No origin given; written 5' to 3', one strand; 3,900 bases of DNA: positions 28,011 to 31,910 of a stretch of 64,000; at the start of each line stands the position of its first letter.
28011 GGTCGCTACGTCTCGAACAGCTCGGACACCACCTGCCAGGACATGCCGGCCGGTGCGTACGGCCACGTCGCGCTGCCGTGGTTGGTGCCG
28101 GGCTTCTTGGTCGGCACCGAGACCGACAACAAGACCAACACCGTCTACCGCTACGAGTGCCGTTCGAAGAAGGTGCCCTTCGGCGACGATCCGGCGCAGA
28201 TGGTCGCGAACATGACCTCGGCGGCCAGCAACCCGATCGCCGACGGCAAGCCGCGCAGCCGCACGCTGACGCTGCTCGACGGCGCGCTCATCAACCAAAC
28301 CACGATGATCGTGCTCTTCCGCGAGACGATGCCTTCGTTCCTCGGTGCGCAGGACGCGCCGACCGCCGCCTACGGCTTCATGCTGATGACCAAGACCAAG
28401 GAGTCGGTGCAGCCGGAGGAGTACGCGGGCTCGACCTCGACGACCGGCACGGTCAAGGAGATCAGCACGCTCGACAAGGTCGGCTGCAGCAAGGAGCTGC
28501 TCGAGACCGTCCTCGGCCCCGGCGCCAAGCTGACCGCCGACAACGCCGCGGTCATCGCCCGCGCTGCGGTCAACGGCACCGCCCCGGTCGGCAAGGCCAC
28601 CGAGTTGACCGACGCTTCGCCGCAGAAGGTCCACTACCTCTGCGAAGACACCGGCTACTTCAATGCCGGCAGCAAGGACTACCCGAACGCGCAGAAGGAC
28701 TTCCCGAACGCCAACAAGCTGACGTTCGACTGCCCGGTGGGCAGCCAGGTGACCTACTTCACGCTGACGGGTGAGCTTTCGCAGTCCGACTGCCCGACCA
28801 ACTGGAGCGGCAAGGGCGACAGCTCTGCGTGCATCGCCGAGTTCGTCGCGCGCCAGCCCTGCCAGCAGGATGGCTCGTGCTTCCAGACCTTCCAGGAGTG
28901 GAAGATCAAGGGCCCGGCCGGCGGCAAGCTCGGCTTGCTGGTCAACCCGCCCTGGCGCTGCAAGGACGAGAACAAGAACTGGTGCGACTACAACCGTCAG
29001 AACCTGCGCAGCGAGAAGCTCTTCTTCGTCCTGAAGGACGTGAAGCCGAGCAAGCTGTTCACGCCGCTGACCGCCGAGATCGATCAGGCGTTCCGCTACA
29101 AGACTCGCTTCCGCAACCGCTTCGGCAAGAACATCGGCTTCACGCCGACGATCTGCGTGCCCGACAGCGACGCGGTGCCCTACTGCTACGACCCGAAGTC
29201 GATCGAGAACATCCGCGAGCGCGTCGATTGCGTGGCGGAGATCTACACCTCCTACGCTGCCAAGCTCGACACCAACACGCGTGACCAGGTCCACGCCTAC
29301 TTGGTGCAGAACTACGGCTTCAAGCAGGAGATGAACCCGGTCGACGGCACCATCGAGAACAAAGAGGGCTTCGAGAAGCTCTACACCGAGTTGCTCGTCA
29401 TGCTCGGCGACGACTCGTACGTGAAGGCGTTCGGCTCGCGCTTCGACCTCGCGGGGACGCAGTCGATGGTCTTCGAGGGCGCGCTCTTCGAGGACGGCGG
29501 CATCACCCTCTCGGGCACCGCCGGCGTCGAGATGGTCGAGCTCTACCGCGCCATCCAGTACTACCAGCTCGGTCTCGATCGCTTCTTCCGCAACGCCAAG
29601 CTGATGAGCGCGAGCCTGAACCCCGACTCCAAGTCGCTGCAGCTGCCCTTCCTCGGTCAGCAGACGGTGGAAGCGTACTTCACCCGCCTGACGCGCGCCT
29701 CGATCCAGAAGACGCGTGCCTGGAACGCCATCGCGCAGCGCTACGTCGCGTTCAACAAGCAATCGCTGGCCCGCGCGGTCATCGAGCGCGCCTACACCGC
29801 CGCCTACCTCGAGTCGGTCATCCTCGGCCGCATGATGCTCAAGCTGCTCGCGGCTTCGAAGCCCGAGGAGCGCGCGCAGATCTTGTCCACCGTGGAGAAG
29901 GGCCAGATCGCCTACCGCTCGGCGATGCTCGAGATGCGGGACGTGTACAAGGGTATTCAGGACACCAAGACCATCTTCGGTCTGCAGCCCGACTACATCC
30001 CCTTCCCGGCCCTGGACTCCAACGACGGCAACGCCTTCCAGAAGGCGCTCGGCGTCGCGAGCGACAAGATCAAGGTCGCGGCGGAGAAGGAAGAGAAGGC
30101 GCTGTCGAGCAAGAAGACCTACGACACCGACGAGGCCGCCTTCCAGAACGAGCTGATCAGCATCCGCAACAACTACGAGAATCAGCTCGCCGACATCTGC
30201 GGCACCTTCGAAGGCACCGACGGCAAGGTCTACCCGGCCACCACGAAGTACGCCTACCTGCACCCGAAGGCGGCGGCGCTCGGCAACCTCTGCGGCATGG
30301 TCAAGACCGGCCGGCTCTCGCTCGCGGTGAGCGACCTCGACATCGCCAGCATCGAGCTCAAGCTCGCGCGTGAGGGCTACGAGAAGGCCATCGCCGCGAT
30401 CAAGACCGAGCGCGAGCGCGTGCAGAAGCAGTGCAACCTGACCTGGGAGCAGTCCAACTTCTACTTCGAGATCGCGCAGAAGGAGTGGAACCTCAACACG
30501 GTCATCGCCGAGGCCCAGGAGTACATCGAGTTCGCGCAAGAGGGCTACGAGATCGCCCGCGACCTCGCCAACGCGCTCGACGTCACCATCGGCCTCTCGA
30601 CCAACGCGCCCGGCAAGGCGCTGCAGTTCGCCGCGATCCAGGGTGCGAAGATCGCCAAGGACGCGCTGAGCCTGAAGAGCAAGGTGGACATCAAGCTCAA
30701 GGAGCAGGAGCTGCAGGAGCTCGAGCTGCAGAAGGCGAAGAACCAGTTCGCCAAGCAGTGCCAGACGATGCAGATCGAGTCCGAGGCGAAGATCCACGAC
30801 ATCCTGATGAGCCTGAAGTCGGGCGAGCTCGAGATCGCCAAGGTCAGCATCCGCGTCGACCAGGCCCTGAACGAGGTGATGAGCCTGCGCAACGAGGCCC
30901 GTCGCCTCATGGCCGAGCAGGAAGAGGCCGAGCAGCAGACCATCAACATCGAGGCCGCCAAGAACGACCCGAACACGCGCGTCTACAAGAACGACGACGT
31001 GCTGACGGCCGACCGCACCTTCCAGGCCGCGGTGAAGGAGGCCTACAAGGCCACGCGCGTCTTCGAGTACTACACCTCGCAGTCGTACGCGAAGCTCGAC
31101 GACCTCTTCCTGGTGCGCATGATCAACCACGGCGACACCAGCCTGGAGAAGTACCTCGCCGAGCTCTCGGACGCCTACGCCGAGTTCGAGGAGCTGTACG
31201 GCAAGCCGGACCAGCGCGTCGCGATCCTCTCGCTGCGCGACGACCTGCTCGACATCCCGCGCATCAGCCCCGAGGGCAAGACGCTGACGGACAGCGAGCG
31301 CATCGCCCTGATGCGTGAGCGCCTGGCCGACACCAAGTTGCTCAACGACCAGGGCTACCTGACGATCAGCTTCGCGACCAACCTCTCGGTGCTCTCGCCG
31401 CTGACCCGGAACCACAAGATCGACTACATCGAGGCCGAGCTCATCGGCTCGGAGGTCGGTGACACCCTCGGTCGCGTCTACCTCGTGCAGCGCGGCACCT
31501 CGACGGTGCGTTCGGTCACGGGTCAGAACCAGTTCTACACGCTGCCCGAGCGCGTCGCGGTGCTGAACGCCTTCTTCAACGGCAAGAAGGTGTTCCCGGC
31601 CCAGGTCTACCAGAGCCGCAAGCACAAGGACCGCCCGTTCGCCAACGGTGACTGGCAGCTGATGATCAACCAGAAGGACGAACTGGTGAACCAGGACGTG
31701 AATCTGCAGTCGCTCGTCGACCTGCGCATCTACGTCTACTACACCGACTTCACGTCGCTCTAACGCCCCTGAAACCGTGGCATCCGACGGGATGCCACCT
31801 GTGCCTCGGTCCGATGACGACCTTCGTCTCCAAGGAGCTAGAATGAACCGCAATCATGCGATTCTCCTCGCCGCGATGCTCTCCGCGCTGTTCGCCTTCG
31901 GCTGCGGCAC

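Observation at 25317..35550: Twin giant lipoproteins: shared Cys-module array, different effector-like C-terminal regions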

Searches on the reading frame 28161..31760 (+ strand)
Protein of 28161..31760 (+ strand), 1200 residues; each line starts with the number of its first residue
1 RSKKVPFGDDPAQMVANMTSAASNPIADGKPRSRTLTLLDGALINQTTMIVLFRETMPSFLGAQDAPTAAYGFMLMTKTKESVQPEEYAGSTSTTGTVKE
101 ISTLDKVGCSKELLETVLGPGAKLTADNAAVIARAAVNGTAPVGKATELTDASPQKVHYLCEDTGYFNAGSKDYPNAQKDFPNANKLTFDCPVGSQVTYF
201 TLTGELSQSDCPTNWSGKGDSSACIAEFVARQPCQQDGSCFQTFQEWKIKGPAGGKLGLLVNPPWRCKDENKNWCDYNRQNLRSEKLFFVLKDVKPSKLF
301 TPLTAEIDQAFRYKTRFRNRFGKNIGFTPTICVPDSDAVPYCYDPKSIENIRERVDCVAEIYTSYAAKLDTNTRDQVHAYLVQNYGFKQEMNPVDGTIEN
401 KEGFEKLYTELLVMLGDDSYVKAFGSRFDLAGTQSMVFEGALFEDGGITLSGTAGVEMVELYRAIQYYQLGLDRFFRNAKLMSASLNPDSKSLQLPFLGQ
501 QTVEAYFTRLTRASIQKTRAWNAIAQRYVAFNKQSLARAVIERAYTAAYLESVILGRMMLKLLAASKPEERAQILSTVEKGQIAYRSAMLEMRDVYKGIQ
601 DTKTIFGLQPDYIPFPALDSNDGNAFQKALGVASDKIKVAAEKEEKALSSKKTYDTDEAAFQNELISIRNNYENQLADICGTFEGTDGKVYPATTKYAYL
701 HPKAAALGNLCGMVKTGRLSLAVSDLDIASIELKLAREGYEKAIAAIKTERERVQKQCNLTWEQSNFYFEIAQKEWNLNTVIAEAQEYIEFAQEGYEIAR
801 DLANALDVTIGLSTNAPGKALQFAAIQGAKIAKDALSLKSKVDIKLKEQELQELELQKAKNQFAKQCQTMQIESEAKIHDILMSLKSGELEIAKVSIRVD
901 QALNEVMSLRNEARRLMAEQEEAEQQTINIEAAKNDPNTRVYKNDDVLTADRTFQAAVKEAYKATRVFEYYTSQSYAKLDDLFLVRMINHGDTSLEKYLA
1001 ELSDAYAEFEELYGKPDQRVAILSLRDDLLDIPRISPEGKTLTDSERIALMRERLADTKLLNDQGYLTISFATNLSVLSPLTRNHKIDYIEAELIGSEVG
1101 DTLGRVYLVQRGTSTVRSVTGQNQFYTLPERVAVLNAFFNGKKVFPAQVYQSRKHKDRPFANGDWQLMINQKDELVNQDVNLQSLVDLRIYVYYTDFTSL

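Call 55: predict_structure(alignment_id=A2)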
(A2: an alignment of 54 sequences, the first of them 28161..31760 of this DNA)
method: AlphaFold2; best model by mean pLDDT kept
length: 1200 residues; sequences in the alignment: 54
mean_pLDDT: 78.6   pTM: 0.66
mean pLDDT of the five models: 78.6, 78.2, 74.4, 72.7, 72.5
residues with pLDDT >= 90: 292; 70-90: 645; 50-70: 192; < 50: 71
segments of 3 or more residues with pLDDT < 50: 781-841
pLDDT, mean of each block of 10 residues (from residue 1): 72 78 77 84 87 87 77 81 67 57 69 84 87 86 64 77 74 53 54 80 75 58 73 79 87 81 79 71 79 60 87 83 79 74 91 93 89 90 89 74 92 92 79 79 84 87 95 89 80 77 90 94 89 86 91 89 89 91 90 86 72 86 90 92 83 76 84 90 79 80 66 82 76 72 70 70 64 56 46 40 32 29 35 42 50 59 69 71 69 73 80 85 83 70 77 87 92 84 65 80 90 85 93 91 92 90 91 88 89 88 91 88 89 93 91 92 93 90 91 83
secondary structure, 60 per line:
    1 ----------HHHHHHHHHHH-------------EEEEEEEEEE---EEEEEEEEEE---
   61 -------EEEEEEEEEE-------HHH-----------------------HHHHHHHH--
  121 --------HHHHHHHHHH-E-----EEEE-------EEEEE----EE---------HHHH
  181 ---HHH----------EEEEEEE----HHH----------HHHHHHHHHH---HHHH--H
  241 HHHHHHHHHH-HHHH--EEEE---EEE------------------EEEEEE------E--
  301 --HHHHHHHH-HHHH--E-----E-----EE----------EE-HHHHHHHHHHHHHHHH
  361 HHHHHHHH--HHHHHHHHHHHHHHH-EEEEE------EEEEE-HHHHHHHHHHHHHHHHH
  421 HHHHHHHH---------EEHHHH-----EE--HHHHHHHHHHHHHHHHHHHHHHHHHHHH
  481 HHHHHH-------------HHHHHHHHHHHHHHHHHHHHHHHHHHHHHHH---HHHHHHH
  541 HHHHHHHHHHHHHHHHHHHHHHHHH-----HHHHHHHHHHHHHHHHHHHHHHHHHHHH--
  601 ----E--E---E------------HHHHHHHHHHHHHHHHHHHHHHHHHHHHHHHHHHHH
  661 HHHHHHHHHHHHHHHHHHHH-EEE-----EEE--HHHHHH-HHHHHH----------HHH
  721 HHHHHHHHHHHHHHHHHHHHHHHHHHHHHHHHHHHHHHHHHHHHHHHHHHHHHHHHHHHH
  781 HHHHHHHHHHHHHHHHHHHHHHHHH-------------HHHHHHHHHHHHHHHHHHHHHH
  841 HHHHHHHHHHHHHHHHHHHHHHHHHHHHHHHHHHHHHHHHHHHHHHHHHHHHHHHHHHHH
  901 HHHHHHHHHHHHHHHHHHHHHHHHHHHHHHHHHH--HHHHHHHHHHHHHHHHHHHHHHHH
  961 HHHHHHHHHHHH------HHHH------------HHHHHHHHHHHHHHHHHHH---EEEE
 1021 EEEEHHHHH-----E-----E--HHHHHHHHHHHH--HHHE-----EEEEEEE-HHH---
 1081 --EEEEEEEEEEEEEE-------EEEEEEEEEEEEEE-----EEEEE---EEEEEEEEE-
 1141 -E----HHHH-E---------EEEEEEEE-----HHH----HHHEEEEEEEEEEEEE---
elements in order (helices of 4 or more, strands of 3 or more residues): H11-21 E35-44 E48-57 E68-77 H111-118 H129-138 E146-149 E157-161 H177-180 E197-203 H221-230 H234-237 H240-250 H252-255 E258-261 E265-267 E286-291 H303-310 H312-315 H345-368 H371-385 E387-391 E398-402 H404-428 H440-443 H453-486 H500-530 H534-565 H571-598 H625-680 E682-684 E690-692 H695-700 H702-707 H718-805 H819-934 H937-972 H979-982 H995-1013 E1017-1024 H1025-1029 H1044-1055 E1067-1073 E1083-1096 E1104-1117 E1123-1127 E1131-1139 H1147-1150 E1162-1169 E1185-1197
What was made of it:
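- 26994..29192 (+): p1 mixed beta/alpha core (residues 560-1292). It is conserved family-wide. Only residues 949-1292 were modelled. Model secondary structure (call 55).
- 30312..30962 (+): p1 long helical hairpin (residues 1666-1882), made of two helices of 88 and 116 aa. The tip (about residues 1729-1789) is the most hydrophobic stretch. It is the candidate membrane-inserting channel element. Call 55 (H718-805 and H819-934).
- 31209..31760 (+): p1 C-terminal beta domain (residues 1965-2148), pLDDT about 90. It is the candidate docking domain for a TcB-TcC cocoon. Call 55.
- On TcA (A subunit of Tc/ABC toxins): Helices of 88 and 116 residues are joined by a low-confidence loop (call 55). The 185-aa beta domain has pLDDT of about 90 (call 55).
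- Checked: It ends in a 185-aa beta domain (call 55).
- The AF2 model of p1 residues 949-2148 used a 54-sequence alignment and gave pLDDT 78.6 and pTM 0.66 (call 55).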

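Call 57: fold_search(model_id=the predicted structure, library=pdb)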
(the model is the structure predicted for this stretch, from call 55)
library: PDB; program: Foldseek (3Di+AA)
matches with E <= 10: 605; with E <= 0.001: 22
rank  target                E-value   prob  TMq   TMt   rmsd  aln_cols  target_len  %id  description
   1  6l7e_A                9.9e-11  1.00  0.20  0.11  46.5       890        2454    9  Toxin Complex TcdA1-TcdB1-TccC2 (released 2020-11-04)
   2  6rw8_A                1.0e-10  1.00  0.18  0.10  52.6       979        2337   11  Cryo-EM structure of Xenorhabdus nematophila XptA1 (released 2019-10-23)
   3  6rw6_A                1.1e-10  1.00  0.19  0.11  48.1       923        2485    9  Cryo-EM structure of Photorhabdus luminescens TcdA1 (released 2019-10-23)
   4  9c4k_B                1.2e-10  1.00  0.20  0.19  65.4      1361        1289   10  Yersinia entomophaga holotoxin complex in prepore conformation (released 2025-12-31)
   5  8tv0_A                3.2e-10  1.00  0.20  0.11  46.9       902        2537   11  XptA2 wild type (released 2023-09-27)
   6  9mlg_A                3.5e-10  1.00  0.20  0.11  43.2       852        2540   10  Xenorhabdus nematophilus XptA2 State 2, 1181insYWK1183, D1182T mutant (released 2025-01-15)
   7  6ogd_B                7.5e-10  1.00  0.20  0.21  44.0       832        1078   13  Cryo-EM structure of YenTcA in its prepore state (released 2019-05-08)
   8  6h6f_A                7.9e-10  1.00  0.18  0.10  47.1      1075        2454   11  PTC3 holotoxin complex from Photorhabdus luminiscens - Mutant TcC-D651A (released 2018-10-03)
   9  4o9y_A                8.3e-10  1.00  0.18  0.10  49.1       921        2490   10  Crystal Structure of TcdA1 (released 2014-02-26)
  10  8cq0_A                9.1e-10  1.00  0.20  0.13  46.9       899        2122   10  Photorhabdus luminescens TcdA1 prepore-to-pore intermediate, K567W K2008W mutant (released 2024-03-13)
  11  6rwa_A                1.0e-09  1.00  0.17  0.10  49.1       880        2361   11  Cryo-EM structure of Photorhabdus luminescens TcdA4 (released 2019-10-23)
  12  8tqe_A                1.1e-09  1.00  0.20  0.11  47.0       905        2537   11  XptA2 wild type (released 2023-09-27)
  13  8cpz_A                1.1e-09  1.00  0.19  0.12  45.5       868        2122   10  Photorhabdus luminescens TcdA1 prepore-to-pore intermediate, K1179W mutant (released 2024-03-13)
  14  6h6e_A                1.2e-09  1.00  0.19  0.11  47.6       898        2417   10  PTC3 holotoxin complex from Photorhabdus luminecens in prepore state (TcdA1, TcdB2, TccC3) (released 2018-10-03)
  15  5lki_A                1.7e-09  1.00  0.17  0.14  22.1       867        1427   10  Cryo-EM structure of the Tc toxin TcdA1 in its pore state (released 2016-08-31)
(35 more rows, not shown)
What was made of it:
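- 25317..31763 (+): p1: 2148-aa lipoprotein and remote TcA-like (A-component) homologue. Identical to NCBI MEY3014396.1, annotated 'hypothetical protein'. AF2 model and Foldseek hits to TcA (calls 55, 57).
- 29193..30311 (+): p1 helical region preceding the hairpin (residues 1293-1665). It lies within the stretch that Foldseek aligns to TcA. The TcA alignments span 830-1360 columns, mostly 850-1000 (call 57).
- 31209..31760 (+): Foldseek hit to 6l7i_A, described as part of TcdA1 together with TcdB1-TccC2 (TMt 0.53, call 57).
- On TcA (A subunit of Tc/ABC toxins): The next family has E 6e-3 and probability 0.2 (call 57).
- The first non-TcA hit has E 6e-3 and probability 0.20 (call 57). All 23 top structural hits are TcA chains and nothing else (call 57). 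The match includes the non-helical C-terminal domain (rank 23, TMt 0.53, call 57).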

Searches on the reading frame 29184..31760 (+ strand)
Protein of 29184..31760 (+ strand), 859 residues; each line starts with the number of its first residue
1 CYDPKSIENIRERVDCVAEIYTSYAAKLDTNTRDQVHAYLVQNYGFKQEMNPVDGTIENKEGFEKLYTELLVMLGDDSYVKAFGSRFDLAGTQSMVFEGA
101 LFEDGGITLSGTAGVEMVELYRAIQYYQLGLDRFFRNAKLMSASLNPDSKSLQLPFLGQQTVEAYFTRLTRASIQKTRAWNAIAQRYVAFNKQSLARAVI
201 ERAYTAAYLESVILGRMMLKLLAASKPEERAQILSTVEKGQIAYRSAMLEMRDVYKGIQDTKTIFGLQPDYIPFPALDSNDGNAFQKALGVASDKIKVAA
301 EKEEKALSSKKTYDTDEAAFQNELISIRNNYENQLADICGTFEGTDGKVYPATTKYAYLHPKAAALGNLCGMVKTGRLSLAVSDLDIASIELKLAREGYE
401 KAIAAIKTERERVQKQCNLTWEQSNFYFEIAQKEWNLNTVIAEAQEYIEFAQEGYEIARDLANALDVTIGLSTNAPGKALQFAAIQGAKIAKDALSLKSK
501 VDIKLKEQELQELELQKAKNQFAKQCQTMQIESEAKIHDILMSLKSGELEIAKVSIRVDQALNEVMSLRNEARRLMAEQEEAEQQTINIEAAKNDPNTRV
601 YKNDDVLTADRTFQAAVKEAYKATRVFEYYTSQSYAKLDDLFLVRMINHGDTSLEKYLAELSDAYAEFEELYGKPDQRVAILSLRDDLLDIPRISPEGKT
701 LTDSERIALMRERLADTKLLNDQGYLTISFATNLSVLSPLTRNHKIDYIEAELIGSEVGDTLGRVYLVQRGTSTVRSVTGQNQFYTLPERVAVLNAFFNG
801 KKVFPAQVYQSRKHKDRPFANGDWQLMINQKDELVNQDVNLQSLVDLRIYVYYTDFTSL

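Call 95: search_protein_representatives(protein=window:29184-31760:+)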
Query: 859 residues. Proteins with E-value up to 0.001 (for the whole library): 519; up to 1e-10: 369; up to 1e-30: 260. The best 150 are listed.
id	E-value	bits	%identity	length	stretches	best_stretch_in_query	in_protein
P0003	0.0e+00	1645.8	85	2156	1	1-859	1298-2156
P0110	3.2e-256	869.0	48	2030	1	1-859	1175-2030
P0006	1.6e-253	860.1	48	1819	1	1-859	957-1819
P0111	1.2e-244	830.8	48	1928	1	1-859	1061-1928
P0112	4.4e-238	809.1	47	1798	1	1-858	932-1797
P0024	4.5e-238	809.0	46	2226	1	1-858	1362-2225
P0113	1.5e-236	804.0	46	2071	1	1-859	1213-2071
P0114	4.6e-234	795.8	45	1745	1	1-859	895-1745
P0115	1.8e-232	790.5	46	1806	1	1-859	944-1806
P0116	3.3e-232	789.6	46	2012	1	1-859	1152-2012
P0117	2.5e-231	786.7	46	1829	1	1-858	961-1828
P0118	9.1e-230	781.6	46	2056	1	1-858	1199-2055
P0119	2.4e-229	780.2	45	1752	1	1-859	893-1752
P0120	6.7e-228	775.4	45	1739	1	1-858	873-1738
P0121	3.4e-227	773.0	46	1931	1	1-859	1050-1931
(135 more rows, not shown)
